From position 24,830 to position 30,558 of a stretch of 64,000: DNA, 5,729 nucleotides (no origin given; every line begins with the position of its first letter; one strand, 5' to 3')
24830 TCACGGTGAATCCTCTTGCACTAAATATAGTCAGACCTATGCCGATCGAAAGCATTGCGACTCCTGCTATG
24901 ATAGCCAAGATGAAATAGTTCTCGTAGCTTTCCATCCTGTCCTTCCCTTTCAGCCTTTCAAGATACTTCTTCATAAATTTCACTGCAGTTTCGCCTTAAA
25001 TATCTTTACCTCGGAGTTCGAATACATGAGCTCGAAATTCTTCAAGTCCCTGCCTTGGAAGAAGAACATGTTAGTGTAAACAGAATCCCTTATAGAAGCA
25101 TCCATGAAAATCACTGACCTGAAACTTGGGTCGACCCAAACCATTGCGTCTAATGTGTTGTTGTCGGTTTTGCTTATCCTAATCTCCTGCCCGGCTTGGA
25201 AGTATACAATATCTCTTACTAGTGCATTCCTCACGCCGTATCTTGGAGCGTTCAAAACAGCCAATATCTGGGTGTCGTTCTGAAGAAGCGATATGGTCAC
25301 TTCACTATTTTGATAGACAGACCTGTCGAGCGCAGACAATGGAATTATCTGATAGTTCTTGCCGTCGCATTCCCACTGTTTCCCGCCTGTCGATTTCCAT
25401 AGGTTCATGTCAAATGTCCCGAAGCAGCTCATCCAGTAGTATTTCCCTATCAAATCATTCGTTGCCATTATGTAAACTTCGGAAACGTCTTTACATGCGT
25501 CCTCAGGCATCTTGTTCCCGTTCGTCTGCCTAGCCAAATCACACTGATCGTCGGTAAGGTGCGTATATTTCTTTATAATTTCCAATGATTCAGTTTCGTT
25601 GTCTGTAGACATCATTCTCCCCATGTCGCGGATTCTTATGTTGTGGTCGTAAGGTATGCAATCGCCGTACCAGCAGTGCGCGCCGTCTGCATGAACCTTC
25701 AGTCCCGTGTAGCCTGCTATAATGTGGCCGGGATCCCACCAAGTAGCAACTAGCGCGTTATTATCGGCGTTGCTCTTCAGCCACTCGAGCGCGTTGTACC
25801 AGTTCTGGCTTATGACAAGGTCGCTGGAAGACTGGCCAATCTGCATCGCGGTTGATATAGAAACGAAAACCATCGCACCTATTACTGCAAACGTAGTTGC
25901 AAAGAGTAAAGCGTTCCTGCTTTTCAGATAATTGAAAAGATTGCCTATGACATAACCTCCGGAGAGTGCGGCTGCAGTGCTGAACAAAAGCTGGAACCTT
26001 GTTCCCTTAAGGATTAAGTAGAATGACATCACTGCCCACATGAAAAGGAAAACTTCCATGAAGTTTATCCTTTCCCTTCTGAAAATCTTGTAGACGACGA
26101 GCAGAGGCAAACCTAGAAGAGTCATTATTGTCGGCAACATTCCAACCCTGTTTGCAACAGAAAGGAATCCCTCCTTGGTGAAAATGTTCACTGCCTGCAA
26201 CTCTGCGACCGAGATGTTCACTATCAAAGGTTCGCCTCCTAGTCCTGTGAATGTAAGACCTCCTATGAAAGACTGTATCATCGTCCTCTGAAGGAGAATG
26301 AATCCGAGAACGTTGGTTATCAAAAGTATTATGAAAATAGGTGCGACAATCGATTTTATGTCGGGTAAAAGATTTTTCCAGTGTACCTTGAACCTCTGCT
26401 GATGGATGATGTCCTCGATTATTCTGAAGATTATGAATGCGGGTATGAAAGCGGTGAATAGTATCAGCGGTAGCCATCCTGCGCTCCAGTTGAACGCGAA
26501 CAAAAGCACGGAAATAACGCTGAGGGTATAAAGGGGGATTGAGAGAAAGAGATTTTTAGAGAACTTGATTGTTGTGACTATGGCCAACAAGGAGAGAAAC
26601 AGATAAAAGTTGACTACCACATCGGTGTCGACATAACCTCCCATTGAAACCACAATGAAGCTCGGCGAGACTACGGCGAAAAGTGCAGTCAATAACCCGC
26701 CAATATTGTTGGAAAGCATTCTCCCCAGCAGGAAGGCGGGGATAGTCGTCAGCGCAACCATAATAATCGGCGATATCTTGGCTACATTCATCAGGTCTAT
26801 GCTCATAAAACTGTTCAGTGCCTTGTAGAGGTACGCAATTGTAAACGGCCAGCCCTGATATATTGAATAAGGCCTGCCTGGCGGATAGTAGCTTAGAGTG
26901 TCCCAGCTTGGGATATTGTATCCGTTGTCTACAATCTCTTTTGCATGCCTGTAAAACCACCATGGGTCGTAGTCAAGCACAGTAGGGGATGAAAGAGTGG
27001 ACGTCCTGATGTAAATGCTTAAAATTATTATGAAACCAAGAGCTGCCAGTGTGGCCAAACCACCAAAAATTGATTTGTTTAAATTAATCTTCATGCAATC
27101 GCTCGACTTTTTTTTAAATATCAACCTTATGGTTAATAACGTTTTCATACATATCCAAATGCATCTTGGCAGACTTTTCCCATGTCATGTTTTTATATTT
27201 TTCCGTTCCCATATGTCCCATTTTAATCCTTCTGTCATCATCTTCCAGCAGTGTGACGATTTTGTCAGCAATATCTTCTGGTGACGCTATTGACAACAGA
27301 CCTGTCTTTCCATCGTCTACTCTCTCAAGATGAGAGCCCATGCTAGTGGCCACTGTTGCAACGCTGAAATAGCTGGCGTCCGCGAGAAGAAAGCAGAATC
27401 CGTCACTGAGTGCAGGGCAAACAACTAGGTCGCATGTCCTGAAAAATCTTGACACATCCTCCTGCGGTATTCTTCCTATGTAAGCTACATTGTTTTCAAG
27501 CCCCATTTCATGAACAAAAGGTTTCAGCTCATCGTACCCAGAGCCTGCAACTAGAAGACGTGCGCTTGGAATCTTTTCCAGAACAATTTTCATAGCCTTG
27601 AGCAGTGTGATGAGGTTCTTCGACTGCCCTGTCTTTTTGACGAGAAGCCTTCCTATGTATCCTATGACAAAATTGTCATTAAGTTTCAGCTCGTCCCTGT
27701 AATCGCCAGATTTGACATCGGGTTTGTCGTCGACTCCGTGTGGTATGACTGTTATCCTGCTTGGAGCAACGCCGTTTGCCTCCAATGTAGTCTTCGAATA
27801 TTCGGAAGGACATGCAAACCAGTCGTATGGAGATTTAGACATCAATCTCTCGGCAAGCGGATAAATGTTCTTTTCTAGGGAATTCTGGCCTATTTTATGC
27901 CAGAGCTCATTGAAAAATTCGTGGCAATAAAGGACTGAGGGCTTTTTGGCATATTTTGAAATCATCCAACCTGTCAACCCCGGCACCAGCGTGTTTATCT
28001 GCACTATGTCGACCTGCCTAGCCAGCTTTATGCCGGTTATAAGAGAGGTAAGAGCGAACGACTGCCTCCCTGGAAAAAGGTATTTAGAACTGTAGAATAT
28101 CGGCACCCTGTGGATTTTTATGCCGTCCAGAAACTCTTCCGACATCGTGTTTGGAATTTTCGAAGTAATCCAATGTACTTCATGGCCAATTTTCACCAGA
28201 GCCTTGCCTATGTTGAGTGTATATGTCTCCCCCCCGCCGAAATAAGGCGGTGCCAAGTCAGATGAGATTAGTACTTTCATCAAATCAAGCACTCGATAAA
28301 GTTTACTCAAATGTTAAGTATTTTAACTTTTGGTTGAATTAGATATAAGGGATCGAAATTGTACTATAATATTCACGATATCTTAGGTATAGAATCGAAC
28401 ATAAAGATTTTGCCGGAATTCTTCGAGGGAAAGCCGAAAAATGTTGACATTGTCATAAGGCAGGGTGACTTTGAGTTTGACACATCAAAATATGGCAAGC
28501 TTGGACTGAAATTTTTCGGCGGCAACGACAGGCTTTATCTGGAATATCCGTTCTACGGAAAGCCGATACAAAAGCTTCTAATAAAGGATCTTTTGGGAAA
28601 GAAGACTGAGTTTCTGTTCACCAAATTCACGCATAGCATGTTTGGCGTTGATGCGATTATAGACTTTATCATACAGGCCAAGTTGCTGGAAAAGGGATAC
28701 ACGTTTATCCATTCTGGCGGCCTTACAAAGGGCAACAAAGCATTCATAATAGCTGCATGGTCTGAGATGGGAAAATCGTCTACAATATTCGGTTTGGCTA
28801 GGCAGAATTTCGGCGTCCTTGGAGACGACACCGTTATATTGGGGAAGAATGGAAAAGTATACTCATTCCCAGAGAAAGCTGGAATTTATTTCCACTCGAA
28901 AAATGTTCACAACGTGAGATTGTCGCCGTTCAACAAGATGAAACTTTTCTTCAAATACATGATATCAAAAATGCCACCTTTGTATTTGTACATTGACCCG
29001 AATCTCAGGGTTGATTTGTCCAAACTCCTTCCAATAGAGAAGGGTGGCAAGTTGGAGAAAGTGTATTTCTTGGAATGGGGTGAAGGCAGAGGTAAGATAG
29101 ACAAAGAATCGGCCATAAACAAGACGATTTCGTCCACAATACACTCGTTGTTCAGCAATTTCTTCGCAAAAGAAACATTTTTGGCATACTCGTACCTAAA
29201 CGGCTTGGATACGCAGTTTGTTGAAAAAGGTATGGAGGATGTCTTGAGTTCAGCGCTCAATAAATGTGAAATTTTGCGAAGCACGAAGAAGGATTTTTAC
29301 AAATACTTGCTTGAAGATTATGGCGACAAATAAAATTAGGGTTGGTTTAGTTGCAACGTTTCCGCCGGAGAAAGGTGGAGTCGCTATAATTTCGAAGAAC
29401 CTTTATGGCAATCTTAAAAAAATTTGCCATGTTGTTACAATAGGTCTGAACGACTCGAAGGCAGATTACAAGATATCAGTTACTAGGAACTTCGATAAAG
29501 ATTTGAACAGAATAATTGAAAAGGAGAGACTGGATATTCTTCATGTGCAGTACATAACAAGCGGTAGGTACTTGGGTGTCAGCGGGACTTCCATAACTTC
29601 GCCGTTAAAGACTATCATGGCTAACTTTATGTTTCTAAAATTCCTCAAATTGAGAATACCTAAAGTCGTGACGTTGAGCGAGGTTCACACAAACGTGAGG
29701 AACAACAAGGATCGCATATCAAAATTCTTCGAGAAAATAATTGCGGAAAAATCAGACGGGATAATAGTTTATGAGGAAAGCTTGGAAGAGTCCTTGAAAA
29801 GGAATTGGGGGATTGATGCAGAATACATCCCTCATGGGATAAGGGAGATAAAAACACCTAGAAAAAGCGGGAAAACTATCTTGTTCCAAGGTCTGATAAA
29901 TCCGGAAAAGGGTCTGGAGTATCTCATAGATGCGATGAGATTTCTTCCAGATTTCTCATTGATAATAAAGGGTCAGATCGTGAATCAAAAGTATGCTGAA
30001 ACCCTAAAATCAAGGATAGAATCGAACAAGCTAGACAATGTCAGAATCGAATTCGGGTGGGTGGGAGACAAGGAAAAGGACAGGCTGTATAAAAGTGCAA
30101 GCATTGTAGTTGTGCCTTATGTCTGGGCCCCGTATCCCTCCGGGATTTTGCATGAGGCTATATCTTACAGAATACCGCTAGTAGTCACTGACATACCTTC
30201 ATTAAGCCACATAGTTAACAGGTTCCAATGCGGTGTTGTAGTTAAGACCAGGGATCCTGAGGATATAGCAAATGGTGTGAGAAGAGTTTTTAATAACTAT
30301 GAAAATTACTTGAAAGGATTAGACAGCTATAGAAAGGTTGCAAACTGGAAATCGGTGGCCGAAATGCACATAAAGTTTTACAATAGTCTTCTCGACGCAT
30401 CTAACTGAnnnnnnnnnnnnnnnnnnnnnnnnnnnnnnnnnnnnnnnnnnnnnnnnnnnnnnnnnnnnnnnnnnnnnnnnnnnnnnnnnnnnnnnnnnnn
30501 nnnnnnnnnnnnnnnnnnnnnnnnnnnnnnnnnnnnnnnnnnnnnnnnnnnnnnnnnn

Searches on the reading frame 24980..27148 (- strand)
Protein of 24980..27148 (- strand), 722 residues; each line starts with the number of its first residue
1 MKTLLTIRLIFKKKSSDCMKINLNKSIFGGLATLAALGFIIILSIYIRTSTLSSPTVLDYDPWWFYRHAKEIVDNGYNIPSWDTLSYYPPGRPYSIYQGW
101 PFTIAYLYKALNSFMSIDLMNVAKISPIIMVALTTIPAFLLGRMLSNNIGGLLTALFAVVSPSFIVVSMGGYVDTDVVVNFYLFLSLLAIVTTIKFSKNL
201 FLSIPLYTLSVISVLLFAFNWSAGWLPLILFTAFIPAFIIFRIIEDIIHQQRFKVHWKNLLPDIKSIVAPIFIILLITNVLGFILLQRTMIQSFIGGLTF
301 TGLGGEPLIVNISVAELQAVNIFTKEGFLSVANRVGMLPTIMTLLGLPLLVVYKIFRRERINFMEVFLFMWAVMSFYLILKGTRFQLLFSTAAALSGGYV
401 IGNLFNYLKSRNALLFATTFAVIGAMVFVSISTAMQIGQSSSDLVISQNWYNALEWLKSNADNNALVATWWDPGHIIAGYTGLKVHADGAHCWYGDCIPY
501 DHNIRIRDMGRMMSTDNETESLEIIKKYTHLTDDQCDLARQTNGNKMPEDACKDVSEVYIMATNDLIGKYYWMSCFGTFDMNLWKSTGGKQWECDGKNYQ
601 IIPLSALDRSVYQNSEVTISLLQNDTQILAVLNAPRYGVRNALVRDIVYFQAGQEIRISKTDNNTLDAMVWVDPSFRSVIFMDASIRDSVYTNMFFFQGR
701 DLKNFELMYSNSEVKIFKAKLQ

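Call 42: search_protein_families(library=pfam, proteins=[window:24980-27148:-], max_evalue=0.00001)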
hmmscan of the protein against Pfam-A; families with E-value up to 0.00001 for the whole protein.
window:24980-27148:- (722 aa): 1 family
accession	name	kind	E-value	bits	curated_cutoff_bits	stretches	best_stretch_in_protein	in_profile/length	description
PF02516.20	STT3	-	5.8e-27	95.7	24.5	1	55-432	27-395/405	Oligosaccharyl transferase STT3, N-terminal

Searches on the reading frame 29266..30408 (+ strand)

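Call 41: search_protein_families(library=pfam, proteins=[window:29266-30408:+], max_evalue=0.00001)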
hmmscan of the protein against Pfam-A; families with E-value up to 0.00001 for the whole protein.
window:29266-30408:+ (380 aa): 3 families
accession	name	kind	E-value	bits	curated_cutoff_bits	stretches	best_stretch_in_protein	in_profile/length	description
PF00534.26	Glycos_transf_1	-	8.4e-24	84.5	26.4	1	193-347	6-161/172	Glycosyl transferases group 1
PF13692.12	Glyco_trans_1_4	-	4.8e-17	63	27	1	203-344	2-142/142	Glycosyl transferases group 1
PF13439.12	Glyco_transf_4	-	9.3e-08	32.7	28.5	1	67-192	51-166/170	Glycosyltransferase Family 4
